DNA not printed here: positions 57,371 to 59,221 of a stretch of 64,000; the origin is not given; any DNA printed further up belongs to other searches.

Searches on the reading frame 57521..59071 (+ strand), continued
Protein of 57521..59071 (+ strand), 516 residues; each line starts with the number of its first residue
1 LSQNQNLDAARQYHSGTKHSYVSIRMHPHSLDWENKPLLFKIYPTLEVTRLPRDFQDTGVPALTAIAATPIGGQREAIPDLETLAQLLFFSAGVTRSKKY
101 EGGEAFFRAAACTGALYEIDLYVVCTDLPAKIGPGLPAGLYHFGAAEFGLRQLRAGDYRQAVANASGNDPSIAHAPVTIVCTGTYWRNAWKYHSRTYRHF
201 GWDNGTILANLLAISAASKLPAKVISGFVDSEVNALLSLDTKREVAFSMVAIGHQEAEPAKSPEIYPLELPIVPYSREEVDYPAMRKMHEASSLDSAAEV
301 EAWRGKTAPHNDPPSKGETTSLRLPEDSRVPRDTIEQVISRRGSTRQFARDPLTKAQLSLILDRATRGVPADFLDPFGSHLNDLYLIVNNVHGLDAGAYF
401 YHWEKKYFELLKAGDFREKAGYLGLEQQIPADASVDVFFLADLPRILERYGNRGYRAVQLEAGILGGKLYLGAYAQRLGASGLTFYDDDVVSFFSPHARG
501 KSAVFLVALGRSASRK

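Call 59: search_protein_families(library=ncbifam, proteins=[L081:7570-8490:+, L059:2201-3178:+, L066:3929-4687:-, L058:12773-13717:-, L058:13838-14587:-, L058:6672-8429:+, L060:8035-9063:-, L059:8699-9667:-, L081:7090-7515:-, L064:11500-11886:+], max_evalue=0.00001)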
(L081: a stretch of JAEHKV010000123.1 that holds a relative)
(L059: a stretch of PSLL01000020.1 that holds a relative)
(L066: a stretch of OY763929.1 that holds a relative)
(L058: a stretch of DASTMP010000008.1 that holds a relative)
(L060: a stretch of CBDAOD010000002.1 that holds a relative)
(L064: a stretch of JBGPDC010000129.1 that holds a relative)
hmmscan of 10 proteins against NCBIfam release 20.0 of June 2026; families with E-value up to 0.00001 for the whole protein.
L081:7570-8490:+ (306 aa): 30 families (the best 25 are shown)
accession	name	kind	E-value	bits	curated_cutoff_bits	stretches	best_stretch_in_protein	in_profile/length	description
TIGR03619.1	F420_Rv2161c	subfamily_domain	4.7e-66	222.9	166.9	1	21-281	2-245/247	TIGR03619 family F420-dependent LLM class oxidoreductase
TIGR03560.1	F420_Rv1855c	subfamily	3.3e-37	128.5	231.4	1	12-239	8-226/227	TIGR03560 family F420-dependent LLM class oxidoreductase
TIGR03621.1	F420_MSMEG_2516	subfamily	4e-29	101.7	213.15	1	67-201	41-171/295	TIGR03621 family F420-dependent LLM class oxidoreductase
TIGR03571.1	lucif_BA3436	subfamily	4.6e-28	98.4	303.9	1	2-281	12-280/304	TIGR03571 family LLM class oxidoreductase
TIGR04021.1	LLM_DMSO2_sfnG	equivalog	8.4e-26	91.2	382.95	1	73-232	68-228/350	dimethylsulfone monooxygenase SfnG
TIGR04020.1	seco_metab_LLM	subfamily_domain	4.3e-24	85.3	244.45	1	71-248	56-234/341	MupA/Atu3671 family FMN-dependent luciferase-like monooxygenase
TIGR03854.1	F420_MSMEG_3544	hypoth_equivalog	6.9e-23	81.4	295.6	1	66-238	41-213/290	TIGR03854 family LLM class F420-dependent oxidoreductase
TIGR03555.1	F420_mer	equivalog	1.9e-19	70.2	348.7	1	64-241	36-210/325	5,10-methylenetetrahydromethanopterin reductase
NF002619.0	PRK02271.1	equivalog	1.2e-18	67.5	276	1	64-241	38-211/329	5,10-methylenetetrahydromethanopterin reductase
TIGR03559.1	F420_Rv3520c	subfamily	5.9e-18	65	335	1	66-241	38-224/325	LLM class F420-dependent oxidoreductase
TIGR03860.1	FMN_nitrolo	subfamily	1.3e-16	60.5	279.7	1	18-152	30-160/422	NtaA/DmoA family FMN-dependent monooxygenase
TIGR04465.1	ArgArg_F420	equivalog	2e-16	60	470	1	17-232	60-259/364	F420-dependent hydroxymycolic acid dehydrogenase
TIGR03565.1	alk_sulf_monoox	equivalog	1.6e-15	57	518.2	1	92-231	78-218/346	FMNH2-dependent alkanesulfonate monooxygenase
TIGR04024.1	F420_NP1902A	hypoth_equivalog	3.9e-15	55.4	345.4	1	58-240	34-212/330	TIGR04024 family LLM class F420-dependent oxidoreductase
TIGR03564.1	F420_MSMEG_4879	subfamily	6.2e-15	55.5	234.25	1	66-230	24-187/265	TIGR03564 family F420-dependent LLM class oxidoreductase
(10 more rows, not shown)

L059:2201-3178:+ (325 aa): 19 families
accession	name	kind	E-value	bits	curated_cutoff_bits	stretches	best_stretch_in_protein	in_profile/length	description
TIGR03564.1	F420_MSMEG_4879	subfamily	1.2e-41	143.1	234.25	1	33-258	3-240/265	TIGR03564 family F420-dependent LLM class oxidoreductase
TIGR04024.1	F420_NP1902A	hypoth_equivalog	1.2e-39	136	345.4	1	27-294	13-301/330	TIGR04024 family LLM class F420-dependent oxidoreductase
TIGR03841.1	F420_Rv3093c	subfamily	9.7e-36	123.7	213.65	1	26-306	7-298/298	LLM class F420-dependent oxidoreductase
NF002619.0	PRK02271.1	equivalog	2e-35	122.7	276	1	28-313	13-315/329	5,10-methylenetetrahydromethanopterin reductase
TIGR03559.1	F420_Rv3520c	subfamily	4.5e-33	114.7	335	2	28-138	12-123/325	LLM class F420-dependent oxidoreductase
TIGR03617.1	F420_MSMEG_2256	subfamily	1.7e-32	112.6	278.15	2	35-137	1-103/318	TIGR03617 family F420-dependent LLM class oxidoreductase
TIGR03555.1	F420_mer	equivalog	4.9e-32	111.6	348.7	1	30-312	13-313/325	5,10-methylenetetrahydromethanopterin reductase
TIGR03620.1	F420_MSMEG_4141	subfamily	3.9e-30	105.1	219.8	1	29-296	18-252/280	TIGR03620 family F420-dependent LLM class oxidoreductase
TIGR03842.1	F420_CPS_4043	hypoth_equivalog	1.9e-19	70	295.45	1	31-230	15-220/329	TIGR03842 family LLM class F420-dependent oxidoreductase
TIGR03857.1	F420_MSMEG_2249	hypoth_equivalog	3.9e-18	65.8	218.4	1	35-214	20-212/329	TIGR03857 family LLM class F420-dependent oxidoreductase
TIGR03619.1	F420_Rv2161c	subfamily_domain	2.2e-16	60.2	166.9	1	62-231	52-230/247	TIGR03619 family F420-dependent LLM class oxidoreductase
TIGR03621.1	F420_MSMEG_2516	subfamily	1e-14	54.4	213.15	1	27-175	12-171/295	TIGR03621 family F420-dependent LLM class oxidoreductase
TIGR03571.1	lucif_BA3436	subfamily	2.3e-12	46.8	303.9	1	32-273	34-297/304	TIGR03571 family LLM class oxidoreductase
TIGR03560.1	F420_Rv1855c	subfamily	9.8e-12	45.1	231.4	1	30-130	14-127/227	TIGR03560 family F420-dependent LLM class oxidoreductase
TIGR03856.1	F420_MSMEG_2906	subfamily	1.8e-10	40.8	243.7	1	46-214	43-210/249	LLM class F420-dependent oxidoreductase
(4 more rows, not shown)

L066:3929-4687:- (252 aa): 0 families

L058:12773-13717:- (314 aa): 28 families (the best 25 are shown)
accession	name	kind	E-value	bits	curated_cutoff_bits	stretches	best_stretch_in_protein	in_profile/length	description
NF011728.1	PRK15181.1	equivalog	4.7e-68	229.7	760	1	7-312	18-339/348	Vi polysaccharide biosynthesis UDP-N-acetylglucosaminuronic acid C-4 epimerase TviC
TIGR04180.1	EDH_00030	hypoth_equivalog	2.4e-54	184.4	475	1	8-287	2-286/297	NAD-dependent 4,6-dehydratase LegB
TIGR01179.1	galE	equivalog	6.9e-50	169.7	262.3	1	8-311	3-326/332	UDP-glucose 4-epimerase GalE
TIGR01181.1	dTDP_gluc_dehyt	equivalog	1.7e-46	158.8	365.1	1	7-312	2-313/321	dTDP-glucose 4,6-dehydratase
TIGR02197.1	heptose_epim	equivalog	2.7e-36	125.3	274.6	1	8-311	2-314/316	ADP-glyceromanno-heptose 6-epimerase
NF007956.0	PRK10675.1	subfamily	1.6e-31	109.7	394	1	8-309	4-328/338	UDP-glucose 4-epimerase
TIGR03466.1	HpnA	hypoth_equivalog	6.2e-28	97.6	367.65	1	7-265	3-250/327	hopanoid-associated sugar epimerase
NF007582.0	PRK10217.1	equivalog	2.6e-26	92.6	698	1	8-311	5-332/355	dTDP-glucose 4,6-dehydratase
NF007490.0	PRK10084.1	subfamily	2.7e-25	89.1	649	1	8-311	4-335/361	dTDP-glucose 4,6-dehydratase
NF042422.1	oxyalk_red_OleD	equivalog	6.1e-23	81.7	580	1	8-258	4-247/329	2-alkyl-3-oxoalkanoate reductase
NF008360.0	PRK11150.1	equivalog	2.1e-22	79.7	452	1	8-249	3-242/310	ADP-glyceromanno-heptose 6-epimerase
NF043036.1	ErythonDh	equivalog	4.7e-21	75.3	325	1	8-270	4-275/321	D-erythronate dehydrogenase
NF052578.1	StrlDmthSdmBMthl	equivalog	1.8e-19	70.7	600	1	8-263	4-247/328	sterol demethylase protein SdmB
NF047922.1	GDPFucSynFcl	equivalog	3.2e-19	69.5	500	1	9-312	7-303/308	GDP-L-fucose synthase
TIGR01472.1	gmd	equivalog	4.3e-17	62.4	415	1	8-295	4-302/342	GDP-mannose 4,6-dehydratase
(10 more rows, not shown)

L058:13838-14587:- (249 aa): 7 families
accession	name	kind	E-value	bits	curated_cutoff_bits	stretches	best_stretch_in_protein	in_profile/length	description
TIGR00639.1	PurN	equivalog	6.4e-67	224.8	150.1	1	50-240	1-191/192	phosphoribosylglycinamide formyltransferase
NF004684.0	PRK06027.1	subfamily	4e-38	131.8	223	1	47-246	87-283/286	formyltetrahydrofolate deformylase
TIGR00655.1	PurU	equivalog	1.6e-37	129.7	285.95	1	43-239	78-271/280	formyltetrahydrofolate deformylase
TIGR00460.1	fmt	equivalog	8.3e-17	61.3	201.5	1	119-218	70-169/315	methionyl-tRNA formyltransferase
NF005414.0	PRK06988.1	equivalog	7.4e-10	38.3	316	1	96-237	51-186/311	formyltransferase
NF005755.0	PRK07579.1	equivalog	1.9e-08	34.4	238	1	152-238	87-172/245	dTDP-4-amino-4,6-dideoxyglucose formyltransferase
NF005998.1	PRK08125.1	equivalog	1.5e-06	26.9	777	1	149-234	96-181/649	bifunctional UDP-4-amino-4-deoxy-L-arabinose formyltransferase/UDP-glucuronic acid oxidase ArnA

L058:6672-8429:+ (585 aa): 13 families
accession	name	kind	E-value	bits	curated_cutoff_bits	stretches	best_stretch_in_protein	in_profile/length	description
NF008594.0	PRK11561.1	equivalog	2e-46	158.5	545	1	85-465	65-442/540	isovaleryl-CoA dehydrogenase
NF042972.1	AcrlCoAredClosAcrC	equivalog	5.2e-27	94.5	640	1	159-451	94-365/378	acryloyl-CoA reductase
NF058590.1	AcCoDHFadEBacil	equivalog_domain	1.2e-24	86.8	600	1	165-451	117-399/586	acyl-CoA dehydrogenase FadE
NF045552.1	GlutCoADH_Des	equivalog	3.5e-24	85.7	470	1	157-452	94-369/387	glutaryl-CoA dehydrogenase Acd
NF008997.0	PRK12341.1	equivalog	1.5e-21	76.9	537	1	148-463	82-377/382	acyl-CoA dehydrogenase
NF043006.1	CyhCrbnylCoADH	equivalog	3.2e-20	72.5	650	1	162-453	97-366/380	cyclohexane-1-carbonyl-CoA dehydrogenase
NF052270.1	Staph_DH_FadE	equivalog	4e-18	65.3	600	1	160-452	115-383/400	acyl-CoA dehydrogenase FadE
NF042439.1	SulpropCoADesulf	equivalog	1.8e-15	56.6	600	1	159-462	83-370/379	3-sulfinopropanoyl-CoA desulfinase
NF045652.1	ProlPCPDhRedW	equivalog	1.1e-13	50.8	650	1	160-426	93-345/376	L-prolyl-[peptidyl-carrier protein] dehydrogenase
TIGR03207.1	cyc_hxne_CoA_dh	equivalog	3.2e-12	45.9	575.35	1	163-383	95-304/372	cyclohexanecarboxyl-CoA dehydrogenase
NF053553.1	prodigi_MBC_PigA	equivalog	6.4e-12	45.3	500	1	156-441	95-358/381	prodigiosin MBC biosynthesis dehydrogenase PigA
NF002885.1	PRK03354.1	equivalog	1.4e-10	40.7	540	1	193-442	123-353/378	crotonobetainyl-CoA dehydrogenase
TIGR03203.1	pimD_small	equivalog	2.9e-09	36.5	652.7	1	161-384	96-306/378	pimeloyl-CoA dehydrogenase small subunit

L060:8035-9063:- (342 aa): 0 families

L059:8699-9667:- (322 aa): 0 families

L081:7090-7515:- (141 aa): 4 families
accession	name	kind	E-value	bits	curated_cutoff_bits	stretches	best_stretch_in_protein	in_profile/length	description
TIGR03668.1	Rv0121_F420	hypoth_equivalog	3.3e-35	121.2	119.15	1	5-138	3-140/141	TIGR03668 family PPOX class F420-dependent oxidoreductase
TIGR04023.1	PPOX_MSMEG_5819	subfamily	1.1e-09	38.3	85.6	1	9-101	7-97/115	PPOX class F420-dependent oxidoreductase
TIGR03618.1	Rv1155_F420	subfamily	1.1e-07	32.2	79.05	1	8-109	2-96/127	TIGR03618 family F420-dependent PPOX class oxidoreductase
TIGR03667.1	Rv3369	hypoth_equivalog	9e-07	28.9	125.3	1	3-98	3-87/130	TIGR03667 family PPOX class F420-dependent oxidoreductase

L064:11500-11886:+ (128 aa): 4 families
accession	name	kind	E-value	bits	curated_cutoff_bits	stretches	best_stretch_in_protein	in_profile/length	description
TIGR03618.1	Rv1155_F420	subfamily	5e-35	120.5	79.05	1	6-125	2-126/127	TIGR03618 family F420-dependent PPOX class oxidoreductase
TIGR03666.1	Rv2061_F420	subfamily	5.1e-13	48.8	84.9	1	4-100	4-100/132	PPOX class F420-dependent oxidoreductase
TIGR03667.1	Rv3369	hypoth_equivalog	3.3e-08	33.5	125.3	1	11-101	13-103/130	TIGR03667 family PPOX class F420-dependent oxidoreductase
TIGR04023.1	PPOX_MSMEG_5819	subfamily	2.8e-06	27.2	85.6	1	5-90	5-98/115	PPOX class F420-dependent oxidoreductase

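Call 68: find_related_loci(query=A2, collection=metagenome_contigs, flank=10000)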
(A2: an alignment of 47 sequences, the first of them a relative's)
Query A2 (510 aa) in metagenome_contigs; peptide patterns used: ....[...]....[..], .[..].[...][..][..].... (x = any residue, [..] = any of these).
600 stretches matched a pattern (row limit reached: there are more); 571 encode a relative of the query (tblastn E <= 1e-3); the best 80 are kept; 80 distinct loci.
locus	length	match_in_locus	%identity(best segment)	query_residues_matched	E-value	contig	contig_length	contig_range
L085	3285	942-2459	69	4-509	0e+0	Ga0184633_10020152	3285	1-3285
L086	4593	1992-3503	66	3-507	0e+0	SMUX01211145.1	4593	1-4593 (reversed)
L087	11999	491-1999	66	4-509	0e+0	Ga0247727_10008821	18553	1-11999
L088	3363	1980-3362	62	3-465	0e+0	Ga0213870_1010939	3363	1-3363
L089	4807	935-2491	49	4-509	3e-176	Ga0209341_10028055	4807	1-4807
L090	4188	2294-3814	51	4-510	2e-174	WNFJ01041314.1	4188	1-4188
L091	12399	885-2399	49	4-510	6e-167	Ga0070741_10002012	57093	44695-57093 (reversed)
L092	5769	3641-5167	50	3-510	7e-168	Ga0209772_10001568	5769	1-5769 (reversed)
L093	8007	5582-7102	50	2-508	7e-166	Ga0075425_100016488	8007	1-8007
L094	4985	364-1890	50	3-510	4e-168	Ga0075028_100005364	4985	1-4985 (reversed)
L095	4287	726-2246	50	4-510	4e-169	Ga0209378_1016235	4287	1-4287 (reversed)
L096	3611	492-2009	50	4-510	8e-171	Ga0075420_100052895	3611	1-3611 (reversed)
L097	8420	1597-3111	48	1-507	2e-163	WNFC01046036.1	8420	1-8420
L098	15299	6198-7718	49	3-508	1e-162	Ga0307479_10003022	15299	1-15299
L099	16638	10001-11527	49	3-510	1e-161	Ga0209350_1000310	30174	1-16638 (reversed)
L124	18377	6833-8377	49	1-507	5e-159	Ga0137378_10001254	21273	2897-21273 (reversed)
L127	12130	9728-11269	48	4-510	1e-158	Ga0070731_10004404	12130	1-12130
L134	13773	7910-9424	47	4-510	3e-158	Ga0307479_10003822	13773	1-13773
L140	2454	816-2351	47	1-508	8e-168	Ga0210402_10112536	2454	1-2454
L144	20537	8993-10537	47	1-508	1e-156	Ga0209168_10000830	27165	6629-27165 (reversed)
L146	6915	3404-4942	48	4-508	5e-157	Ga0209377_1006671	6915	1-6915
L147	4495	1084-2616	47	4-510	4e-160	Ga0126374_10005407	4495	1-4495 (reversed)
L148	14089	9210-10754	48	1-508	3e-156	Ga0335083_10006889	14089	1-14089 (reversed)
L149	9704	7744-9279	48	4-508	1e-156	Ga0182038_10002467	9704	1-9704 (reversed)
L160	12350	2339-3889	48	1-508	4e-154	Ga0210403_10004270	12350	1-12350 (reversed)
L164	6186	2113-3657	47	1-508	1e-154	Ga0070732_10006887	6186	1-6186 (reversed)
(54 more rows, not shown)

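Call 71: predict_structure(alignment_id=A1)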
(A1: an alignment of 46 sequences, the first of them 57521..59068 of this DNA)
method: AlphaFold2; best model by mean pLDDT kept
length: 516 residues; sequences in the alignment: 46
mean_pLDDT: 95.3   pTM: 0.95
mean pLDDT of the five models: 95.3, 94.7, 94.3, 94.1, 94.0
residues with pLDDT >= 90: 474; 70-90: 32; 50-70: 8; < 50: 2
segments of 3 or more residues with pLDDT < 50: none
pLDDT, mean of each block of 10 residues (from residue 1): 92 97 88 95 97 95 92 80 98 95 92 87 98 95 98 98 97 97 97 96 98 97 97 98 98 95 96 97 97 98 91 90 95 98 94 98 95 88 98 98 96 98 97 98 97 98 98 98 97 98 98 74
secondary structure, 60 per line:
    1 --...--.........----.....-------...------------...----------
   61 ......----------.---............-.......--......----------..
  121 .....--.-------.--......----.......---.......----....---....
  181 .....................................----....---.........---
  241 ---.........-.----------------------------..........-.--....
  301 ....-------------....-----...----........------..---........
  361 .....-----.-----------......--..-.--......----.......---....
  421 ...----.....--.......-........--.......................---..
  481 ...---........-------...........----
elements in order: H8-16 H21-25 E48-50 H62-66 H81-92 E94-100 E103-108 E119-125 E139-144 E149-155 H159-165 H170-173 E177-184 H185-217 E222-225 H230-237 E244-252 H283-292 H297-304 E318-321 H335-341 H355-365 E383-388 E397-402 E407-413 H417-423 H428-432 E435-441 H443-450 H453-475 E479-483 H487-494 E502-512

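Call 73: search_protein_families(library=pfam, proteins=[L134:5512-6291:+, L134:6267-6920:+, L134:6957-7838:+, L134:5805-7865:-], max_evalue=0.001)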
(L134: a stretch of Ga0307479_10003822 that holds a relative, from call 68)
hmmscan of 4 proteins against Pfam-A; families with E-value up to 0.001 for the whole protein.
L134:5512-6291:+ (259 aa): 2 families
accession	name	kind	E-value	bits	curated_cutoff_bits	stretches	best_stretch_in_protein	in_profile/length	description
PF00005.33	ABC_tran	-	1.4e-35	123.3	25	1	27-172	1-136/137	ABC transporter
PF13304.12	AAA_21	-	1.5e-06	29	27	0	41-87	3-52/304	AAA domain, putative AbiEii toxin, Type IV TA system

L134:6267-6920:+ (217 aa): 1 family
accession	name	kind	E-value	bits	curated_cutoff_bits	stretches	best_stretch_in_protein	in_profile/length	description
PF00528.27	BPD_transp_1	-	7.6e-19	68.6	26.4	1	43-215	1-183/184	Binding-protein-dependent transport system inner membrane component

L134:6957-7838:+ (293 aa): 1 family
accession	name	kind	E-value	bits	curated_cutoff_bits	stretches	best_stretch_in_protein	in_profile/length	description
PF04069.17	OpuAC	-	1.1e-58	199.3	21.2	1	25-288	2-256/257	Substrate binding domain of ABC-type glycine betaine transport system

L134:5805-7865:- (686 aa): 0 families

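Call 74: fold_search(model_id=the predicted structure, library=pdb)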
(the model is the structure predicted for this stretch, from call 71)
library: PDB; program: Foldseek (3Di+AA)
matches with E <= 10: 239; with E <= 0.001: 41
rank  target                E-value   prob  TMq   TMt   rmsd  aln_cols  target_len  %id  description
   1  3eo7                  1.1e-38  1.00  0.75  0.80   7.9       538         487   25  Crystal structure of a putative nitroreductase (ava_2154) from anabaena variabilis atcc 29413 at 1.80 A resolution (released 2008-10-28)
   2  8pz5_A                5.2e-11  1.00  0.33  0.36   6.1       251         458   19  Structure of ThcOx, solved at wavelength 3.099 A (released 2023-10-25)
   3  5lq4_B                1.4e-10  1.00  0.34  0.37   5.8       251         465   19  The Structure of ThcOx, the First Oxidase Protein from the Cyanobactin Pathways (released 2016-11-09)
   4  5lq4_A                6.7e-10  1.00  0.34  0.38   5.5       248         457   18  The Structure of ThcOx, the First Oxidase Protein from the Cyanobactin Pathways (released 2016-11-09)
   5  8cqs_B                2.1e-09  1.00  0.31  0.77   3.2       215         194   20  Flavin mononucleotide-dependent nitroreductase B.thetaiotaomicron (BT_0217) (released 2024-03-27)
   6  3hj9_A                2.5e-09  1.00  0.33  0.74  10.2       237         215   21  Crystal structure of a putative nitroreductase (reut_a1228) from ralstonia eutropha jmp134 at 2.00 A resolution (released 2009-06-16)
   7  8cqs_A                5.9e-09  1.00  0.30  0.77   3.1       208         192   20  Flavin mononucleotide-dependent nitroreductase B.thetaiotaomicron (BT_0217) (released 2024-03-27)
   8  3hoi                  1.4e-08  1.00  0.30  0.74   4.1       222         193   22  Crystal structure of FMN-dependent nitroreductase BF3017 from Bacteroides fragilis NCTC 9343 (YP_212631.1) from Bacteroi (released 2009-06-23)
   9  3hj9_B                1.8e-08  1.00  0.31  0.72  10.5       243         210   19  Crystal structure of a putative nitroreductase (reut_a1228) from ralstonia eutropha jmp134 at 2.00 A resolution (released 2009-06-16)
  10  7ly7_B                3.2e-08  1.00  0.31  0.47  14.4       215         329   19  Crystal structure of the elongation module of the bacillamide NRPS, BmdB, in complex with the oxidase BmdC (released 2022-02-02)
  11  6grh_C                5.5e-08  1.00  0.31  0.58  17.1       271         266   16  E. coli Microcin synthetase McbBCD complex with truncated pro-MccB17 bound (released 2019-01-30)
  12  6gos_C                1.0e-07  1.00  0.31  0.57  17.3       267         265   16  E. coli Microcin synthetase McbBCD complex with pro-MccB17 bound (released 2019-01-30)
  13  7ly4_A                2.7e-07  1.00  0.30  0.47  13.6       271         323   17  Cryo-EM structure of the elongation module of the bacillamide NRPS, BmdB, in complex with the oxidase, BmdC (released 2022-02-02)
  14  7ly5_B                4.6e-07  1.00  0.30  0.77   3.4       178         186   20  Proteolyzed crystal structure of the bacillamide NRPS, BmdB, in complex with the oxidase BmdC (released 2022-02-02)
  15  3of4_A                5.2e-05  1.00  0.22  0.53   7.1       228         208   16  Crystal structure of a FMN/FAD- and NAD(P)H-dependent nitroreductase (nfnB, IL2077) from Idiomarina loihiensis L2TR at (released 2010-08-25)
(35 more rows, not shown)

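Call 80: search_protein_families(library=ncbifam, proteins=[L003:17069-17614:-], max_evalue=0.001)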
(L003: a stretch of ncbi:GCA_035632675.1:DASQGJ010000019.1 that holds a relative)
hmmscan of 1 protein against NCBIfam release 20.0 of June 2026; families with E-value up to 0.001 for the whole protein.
L003:17069-17614:- (181 aa): 1 family
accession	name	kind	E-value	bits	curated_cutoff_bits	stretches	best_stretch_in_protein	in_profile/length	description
TIGR04025.1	PPOX_FMN_DR2398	subfamily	1.2e-06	27.8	170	1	3-133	17-143/197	MSMEG_1061 family FMN-dependent PPOX-type flavoprotein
